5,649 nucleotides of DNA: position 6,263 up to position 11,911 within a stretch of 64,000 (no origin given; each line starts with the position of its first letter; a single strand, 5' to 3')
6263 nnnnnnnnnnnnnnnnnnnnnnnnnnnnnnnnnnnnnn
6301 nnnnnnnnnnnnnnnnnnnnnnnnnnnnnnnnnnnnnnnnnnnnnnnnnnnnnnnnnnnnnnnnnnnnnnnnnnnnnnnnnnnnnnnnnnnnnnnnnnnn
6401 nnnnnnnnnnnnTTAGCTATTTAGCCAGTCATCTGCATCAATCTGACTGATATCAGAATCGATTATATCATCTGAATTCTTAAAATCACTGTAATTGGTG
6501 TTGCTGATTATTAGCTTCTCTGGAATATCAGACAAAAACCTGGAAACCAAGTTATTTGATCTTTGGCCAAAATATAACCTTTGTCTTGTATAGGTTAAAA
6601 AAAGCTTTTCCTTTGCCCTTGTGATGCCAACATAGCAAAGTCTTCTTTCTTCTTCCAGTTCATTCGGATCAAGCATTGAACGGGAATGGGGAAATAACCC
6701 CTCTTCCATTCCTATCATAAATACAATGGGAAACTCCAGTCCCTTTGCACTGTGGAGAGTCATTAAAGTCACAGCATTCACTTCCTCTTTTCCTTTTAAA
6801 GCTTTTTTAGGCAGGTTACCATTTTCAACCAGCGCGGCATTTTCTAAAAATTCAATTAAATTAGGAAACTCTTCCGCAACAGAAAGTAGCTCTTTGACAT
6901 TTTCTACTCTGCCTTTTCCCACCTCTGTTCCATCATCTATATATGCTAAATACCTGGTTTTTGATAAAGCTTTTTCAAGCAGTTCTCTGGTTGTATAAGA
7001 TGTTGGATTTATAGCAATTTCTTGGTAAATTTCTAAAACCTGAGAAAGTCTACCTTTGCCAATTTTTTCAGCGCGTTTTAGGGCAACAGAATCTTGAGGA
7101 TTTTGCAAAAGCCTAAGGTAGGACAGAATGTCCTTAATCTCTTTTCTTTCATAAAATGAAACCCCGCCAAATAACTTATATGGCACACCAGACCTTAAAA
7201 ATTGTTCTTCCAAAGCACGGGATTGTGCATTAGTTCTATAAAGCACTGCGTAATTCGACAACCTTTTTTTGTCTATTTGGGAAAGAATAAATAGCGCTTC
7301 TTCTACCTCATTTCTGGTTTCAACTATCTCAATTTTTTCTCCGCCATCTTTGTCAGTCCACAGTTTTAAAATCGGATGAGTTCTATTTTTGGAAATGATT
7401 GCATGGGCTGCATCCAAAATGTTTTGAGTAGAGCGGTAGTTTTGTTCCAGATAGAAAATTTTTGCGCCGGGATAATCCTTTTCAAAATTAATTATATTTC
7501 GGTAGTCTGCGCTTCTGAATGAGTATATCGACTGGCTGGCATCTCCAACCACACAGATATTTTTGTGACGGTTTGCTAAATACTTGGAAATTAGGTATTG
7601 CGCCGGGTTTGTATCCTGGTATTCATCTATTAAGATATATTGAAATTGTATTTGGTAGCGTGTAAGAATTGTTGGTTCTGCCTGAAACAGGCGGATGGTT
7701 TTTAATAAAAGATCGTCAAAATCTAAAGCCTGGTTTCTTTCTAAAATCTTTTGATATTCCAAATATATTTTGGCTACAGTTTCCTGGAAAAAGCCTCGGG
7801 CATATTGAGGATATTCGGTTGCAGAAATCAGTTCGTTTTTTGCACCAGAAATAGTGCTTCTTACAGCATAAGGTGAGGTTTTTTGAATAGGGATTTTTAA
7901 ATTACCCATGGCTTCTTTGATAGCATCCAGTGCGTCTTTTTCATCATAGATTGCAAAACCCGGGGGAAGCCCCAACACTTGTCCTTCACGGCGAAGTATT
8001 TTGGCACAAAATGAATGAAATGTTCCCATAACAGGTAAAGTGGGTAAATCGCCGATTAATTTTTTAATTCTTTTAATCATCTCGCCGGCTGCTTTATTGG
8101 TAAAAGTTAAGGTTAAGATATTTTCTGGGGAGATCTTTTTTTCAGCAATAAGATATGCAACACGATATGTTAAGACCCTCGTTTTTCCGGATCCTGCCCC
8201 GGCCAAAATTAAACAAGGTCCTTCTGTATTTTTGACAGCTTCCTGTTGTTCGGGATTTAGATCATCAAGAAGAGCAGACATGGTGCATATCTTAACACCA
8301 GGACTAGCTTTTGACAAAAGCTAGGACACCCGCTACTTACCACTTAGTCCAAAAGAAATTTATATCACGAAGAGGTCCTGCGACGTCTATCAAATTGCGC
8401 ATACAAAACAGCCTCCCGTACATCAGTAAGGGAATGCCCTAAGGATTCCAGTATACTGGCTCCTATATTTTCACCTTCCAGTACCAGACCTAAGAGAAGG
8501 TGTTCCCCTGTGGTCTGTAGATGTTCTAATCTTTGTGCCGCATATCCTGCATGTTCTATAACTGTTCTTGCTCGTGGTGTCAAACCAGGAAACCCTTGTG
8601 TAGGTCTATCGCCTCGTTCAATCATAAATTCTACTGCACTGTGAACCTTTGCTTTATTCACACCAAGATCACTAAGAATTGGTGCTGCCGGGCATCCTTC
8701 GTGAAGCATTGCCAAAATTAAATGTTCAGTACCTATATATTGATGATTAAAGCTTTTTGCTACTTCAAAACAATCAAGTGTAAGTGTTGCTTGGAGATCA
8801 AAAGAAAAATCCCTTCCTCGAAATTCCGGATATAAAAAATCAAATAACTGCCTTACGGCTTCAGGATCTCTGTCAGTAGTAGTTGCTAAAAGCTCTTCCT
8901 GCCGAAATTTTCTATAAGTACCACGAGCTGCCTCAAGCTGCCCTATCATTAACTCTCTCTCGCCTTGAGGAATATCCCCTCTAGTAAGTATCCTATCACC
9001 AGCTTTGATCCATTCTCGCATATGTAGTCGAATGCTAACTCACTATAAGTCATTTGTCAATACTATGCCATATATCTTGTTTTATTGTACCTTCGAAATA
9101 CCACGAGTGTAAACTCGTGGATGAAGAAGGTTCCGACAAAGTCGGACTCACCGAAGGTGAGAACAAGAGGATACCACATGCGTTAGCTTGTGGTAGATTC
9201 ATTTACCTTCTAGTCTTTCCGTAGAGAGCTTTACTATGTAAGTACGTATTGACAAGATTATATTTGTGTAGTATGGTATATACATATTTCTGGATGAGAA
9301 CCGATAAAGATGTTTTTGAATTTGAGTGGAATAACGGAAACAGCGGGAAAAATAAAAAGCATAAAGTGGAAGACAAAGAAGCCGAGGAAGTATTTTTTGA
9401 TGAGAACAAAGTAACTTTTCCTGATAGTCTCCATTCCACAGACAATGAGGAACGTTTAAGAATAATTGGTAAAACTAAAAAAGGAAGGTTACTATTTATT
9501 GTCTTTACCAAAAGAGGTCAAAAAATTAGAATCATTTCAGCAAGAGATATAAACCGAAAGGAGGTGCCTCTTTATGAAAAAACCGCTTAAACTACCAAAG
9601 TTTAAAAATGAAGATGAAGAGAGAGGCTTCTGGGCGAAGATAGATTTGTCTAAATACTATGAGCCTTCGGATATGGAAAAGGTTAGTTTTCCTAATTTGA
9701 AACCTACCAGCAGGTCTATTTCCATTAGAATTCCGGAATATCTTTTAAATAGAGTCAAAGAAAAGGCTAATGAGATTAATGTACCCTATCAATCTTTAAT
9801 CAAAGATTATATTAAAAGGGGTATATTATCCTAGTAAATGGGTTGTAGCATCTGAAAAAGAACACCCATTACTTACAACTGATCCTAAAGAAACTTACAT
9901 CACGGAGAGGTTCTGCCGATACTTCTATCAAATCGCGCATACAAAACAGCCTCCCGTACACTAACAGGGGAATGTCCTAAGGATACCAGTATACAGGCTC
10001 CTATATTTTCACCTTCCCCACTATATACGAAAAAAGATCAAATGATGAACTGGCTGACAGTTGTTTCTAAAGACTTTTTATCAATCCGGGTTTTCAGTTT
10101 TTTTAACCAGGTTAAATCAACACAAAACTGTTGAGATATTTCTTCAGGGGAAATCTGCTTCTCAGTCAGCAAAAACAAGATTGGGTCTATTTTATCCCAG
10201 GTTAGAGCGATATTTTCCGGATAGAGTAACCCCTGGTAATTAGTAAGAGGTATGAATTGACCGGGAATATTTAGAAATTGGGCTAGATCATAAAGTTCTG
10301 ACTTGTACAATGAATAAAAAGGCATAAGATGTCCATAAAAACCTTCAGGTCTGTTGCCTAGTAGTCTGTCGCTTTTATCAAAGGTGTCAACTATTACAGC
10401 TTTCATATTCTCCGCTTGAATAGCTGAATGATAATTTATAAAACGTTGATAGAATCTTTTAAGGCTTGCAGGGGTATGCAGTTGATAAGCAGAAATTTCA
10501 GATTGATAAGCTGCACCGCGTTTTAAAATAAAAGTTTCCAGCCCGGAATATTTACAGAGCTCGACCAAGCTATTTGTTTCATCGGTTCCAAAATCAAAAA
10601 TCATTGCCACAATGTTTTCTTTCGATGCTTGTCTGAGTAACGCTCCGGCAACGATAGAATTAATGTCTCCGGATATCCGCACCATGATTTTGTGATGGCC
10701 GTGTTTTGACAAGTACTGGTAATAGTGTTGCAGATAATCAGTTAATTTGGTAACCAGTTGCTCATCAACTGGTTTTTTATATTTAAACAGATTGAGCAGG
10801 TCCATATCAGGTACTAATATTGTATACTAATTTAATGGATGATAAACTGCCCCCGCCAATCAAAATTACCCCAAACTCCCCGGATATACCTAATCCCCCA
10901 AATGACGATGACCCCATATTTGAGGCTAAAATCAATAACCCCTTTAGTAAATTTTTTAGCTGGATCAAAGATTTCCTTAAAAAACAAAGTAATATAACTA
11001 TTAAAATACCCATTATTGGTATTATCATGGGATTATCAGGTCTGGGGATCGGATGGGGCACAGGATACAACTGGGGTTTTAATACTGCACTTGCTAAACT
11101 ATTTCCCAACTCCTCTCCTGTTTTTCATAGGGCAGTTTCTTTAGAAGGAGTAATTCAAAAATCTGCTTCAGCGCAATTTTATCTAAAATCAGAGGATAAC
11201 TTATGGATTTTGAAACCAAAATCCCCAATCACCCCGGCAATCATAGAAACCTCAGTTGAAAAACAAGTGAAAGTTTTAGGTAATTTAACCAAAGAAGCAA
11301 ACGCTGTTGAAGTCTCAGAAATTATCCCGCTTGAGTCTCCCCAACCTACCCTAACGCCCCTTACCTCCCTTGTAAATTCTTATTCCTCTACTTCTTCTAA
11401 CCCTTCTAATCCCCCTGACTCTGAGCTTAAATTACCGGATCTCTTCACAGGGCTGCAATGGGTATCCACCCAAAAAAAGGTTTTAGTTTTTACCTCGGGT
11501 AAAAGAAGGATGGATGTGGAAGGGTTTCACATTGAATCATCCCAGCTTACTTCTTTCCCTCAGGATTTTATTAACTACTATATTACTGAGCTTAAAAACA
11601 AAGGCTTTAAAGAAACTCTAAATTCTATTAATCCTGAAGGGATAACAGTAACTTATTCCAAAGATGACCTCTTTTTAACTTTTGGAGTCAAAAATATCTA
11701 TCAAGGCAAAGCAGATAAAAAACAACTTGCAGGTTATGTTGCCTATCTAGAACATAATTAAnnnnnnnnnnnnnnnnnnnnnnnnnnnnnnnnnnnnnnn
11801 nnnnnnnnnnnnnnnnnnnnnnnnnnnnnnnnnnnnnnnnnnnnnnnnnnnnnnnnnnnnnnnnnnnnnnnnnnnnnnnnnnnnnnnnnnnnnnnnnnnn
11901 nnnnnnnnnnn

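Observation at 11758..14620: Accessory island: vapBC, GC-rich membrane protein, PIN-toxin remnant and Fic-HTH gene driven by a strong promoter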

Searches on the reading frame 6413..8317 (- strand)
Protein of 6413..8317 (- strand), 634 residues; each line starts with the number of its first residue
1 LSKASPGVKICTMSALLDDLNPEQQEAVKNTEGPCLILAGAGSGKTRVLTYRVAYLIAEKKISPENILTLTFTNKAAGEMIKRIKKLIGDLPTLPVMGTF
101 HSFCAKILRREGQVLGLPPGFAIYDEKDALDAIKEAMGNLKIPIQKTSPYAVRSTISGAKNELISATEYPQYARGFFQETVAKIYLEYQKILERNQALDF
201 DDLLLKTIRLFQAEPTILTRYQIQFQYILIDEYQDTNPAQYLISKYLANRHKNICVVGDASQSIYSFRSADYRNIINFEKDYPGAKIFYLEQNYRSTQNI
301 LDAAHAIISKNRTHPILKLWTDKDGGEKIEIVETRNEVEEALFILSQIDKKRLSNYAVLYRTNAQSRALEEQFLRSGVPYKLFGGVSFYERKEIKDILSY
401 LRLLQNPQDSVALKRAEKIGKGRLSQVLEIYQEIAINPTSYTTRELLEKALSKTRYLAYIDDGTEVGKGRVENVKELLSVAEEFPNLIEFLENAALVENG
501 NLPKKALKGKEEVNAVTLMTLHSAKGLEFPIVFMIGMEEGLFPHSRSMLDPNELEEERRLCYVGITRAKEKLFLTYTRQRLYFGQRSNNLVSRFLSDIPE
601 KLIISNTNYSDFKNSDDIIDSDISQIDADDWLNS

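Call 81: search_protein_families(library=pfam, proteins=[window:6413-8317:-], max_evalue=0.01)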
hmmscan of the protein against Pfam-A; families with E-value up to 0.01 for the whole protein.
window:6413-8317:- (634 aa): 9 families
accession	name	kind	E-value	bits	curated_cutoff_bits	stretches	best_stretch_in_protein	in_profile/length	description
PF00580.27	UvrD-helicase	-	9.1e-90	301.4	23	1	20-283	1-271/271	UvrD/REP helicase N-terminal domain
PF13361.12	UvrD_C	-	3.9e-69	234.2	25.6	2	289-444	2-167/350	UvrD-like helicase C-terminal domain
PF13245.12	AAA_19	-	6.1e-22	78.7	25.1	1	24-268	1-134/134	AAA domain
PF13538.12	UvrD_C_2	-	2.3e-10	40.6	27.4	1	516-574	2-51/52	UvrD-like helicase C-terminal domain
PF01443.25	Viral_helicase1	-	4.5e-06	27.1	21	0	203-271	39-105/228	Viral superfamily 1 RNA helicase core domain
PF13604.12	AAA_30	-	0.00015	22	27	1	20-82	2-64/191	AAA domain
PF25792.1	BREX_BrxC_helical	-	0.00018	22.3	27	0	128-196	56-120/123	BREX ATP-binding protein BrxC alpha helical domain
PF13086.12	AAA_11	-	0.0024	18.1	27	0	20-86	2-74/257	AAA domain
PF13173.12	AAA_14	-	0.0053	17.2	27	0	193-263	30-100/129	AAA domain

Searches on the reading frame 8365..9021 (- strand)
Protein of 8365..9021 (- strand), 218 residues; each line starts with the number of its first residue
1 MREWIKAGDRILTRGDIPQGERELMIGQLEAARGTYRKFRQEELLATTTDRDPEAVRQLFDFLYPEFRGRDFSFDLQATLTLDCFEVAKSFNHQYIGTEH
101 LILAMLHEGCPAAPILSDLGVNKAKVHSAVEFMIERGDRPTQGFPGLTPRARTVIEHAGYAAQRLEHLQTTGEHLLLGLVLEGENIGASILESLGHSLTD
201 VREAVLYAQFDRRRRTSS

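Call 81: search_protein_families(library=pfam, proteins=[window:8365-9021:-], max_evalue=0.01)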
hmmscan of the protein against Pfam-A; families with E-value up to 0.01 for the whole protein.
window:8365-9021:- (218 aa): 1 family
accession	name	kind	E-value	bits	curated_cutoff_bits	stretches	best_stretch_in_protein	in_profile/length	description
PF02861.25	Clp_N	-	1.4e-24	86.4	20.7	2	84-131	1-49/53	Clp amino terminal domain, pathogenicity island component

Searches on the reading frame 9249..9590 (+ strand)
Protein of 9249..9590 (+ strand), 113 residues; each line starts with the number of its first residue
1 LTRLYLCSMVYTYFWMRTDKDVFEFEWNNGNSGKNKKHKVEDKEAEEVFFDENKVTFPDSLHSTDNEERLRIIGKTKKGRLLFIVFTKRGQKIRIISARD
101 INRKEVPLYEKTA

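Call 81: search_protein_families(library=pfam, proteins=[window:9249-9590:+], max_evalue=0.01)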
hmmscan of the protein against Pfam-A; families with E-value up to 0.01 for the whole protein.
window:9249-9590:+ (113 aa): 1 family
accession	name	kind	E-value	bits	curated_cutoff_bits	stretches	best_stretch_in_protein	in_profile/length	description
PF04365.19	BrnT_toxin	-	7.3e-23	81.1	34.5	1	27-105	1-77/77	Ribonuclease toxin, BrnT, of type II toxin-antitoxin system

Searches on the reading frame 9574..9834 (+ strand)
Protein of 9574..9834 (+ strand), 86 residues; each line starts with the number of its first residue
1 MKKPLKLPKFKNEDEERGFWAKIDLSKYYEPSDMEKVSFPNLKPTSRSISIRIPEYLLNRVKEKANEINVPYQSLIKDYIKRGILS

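Call 81: search_protein_families(library=pfam, proteins=[window:9574-9834:+], max_evalue=0.01)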
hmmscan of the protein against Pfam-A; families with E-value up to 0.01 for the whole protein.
window:9574-9834:+ (86 aa): 1 family
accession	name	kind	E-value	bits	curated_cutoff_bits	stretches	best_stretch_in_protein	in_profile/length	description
PF12441.14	CopG_antitoxin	-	9.4e-28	97.2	28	1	6-82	2-78/79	CopG antitoxin of type II toxin-antitoxin system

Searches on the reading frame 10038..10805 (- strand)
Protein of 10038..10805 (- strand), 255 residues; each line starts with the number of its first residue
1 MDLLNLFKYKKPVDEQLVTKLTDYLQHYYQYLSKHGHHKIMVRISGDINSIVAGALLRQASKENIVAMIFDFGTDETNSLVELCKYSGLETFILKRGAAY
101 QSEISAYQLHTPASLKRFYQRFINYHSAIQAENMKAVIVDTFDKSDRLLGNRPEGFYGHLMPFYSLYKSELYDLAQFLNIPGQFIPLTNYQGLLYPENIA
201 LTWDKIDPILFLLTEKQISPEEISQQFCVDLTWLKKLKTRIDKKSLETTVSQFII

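Call 81: search_protein_families(library=pfam, proteins=[window:10038-10805:-], max_evalue=0.01)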
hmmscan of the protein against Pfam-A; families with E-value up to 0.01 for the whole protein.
window:10038-10805:- (255 aa): 1 family
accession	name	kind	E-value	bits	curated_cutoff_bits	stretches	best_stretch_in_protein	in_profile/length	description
PF02540.23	NAD_synthase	-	3.9e-12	46.3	21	1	21-244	5-235/242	NAD synthase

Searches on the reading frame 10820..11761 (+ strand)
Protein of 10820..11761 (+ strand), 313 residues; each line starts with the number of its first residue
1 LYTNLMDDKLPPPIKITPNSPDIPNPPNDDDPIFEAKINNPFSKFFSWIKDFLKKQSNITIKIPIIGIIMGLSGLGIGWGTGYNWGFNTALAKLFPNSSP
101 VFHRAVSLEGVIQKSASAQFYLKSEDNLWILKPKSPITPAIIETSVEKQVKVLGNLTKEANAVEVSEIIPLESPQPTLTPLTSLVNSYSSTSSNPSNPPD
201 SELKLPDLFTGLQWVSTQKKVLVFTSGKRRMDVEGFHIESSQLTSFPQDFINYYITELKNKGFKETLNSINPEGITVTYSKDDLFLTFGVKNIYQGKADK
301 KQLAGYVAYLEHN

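Call 6: search_protein_families(library=pfam, proteins=[window:10820-11761:+], max_evalue=0.1)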
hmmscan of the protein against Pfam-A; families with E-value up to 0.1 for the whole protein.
window:10820-11761:+ (313 aa): 0 families
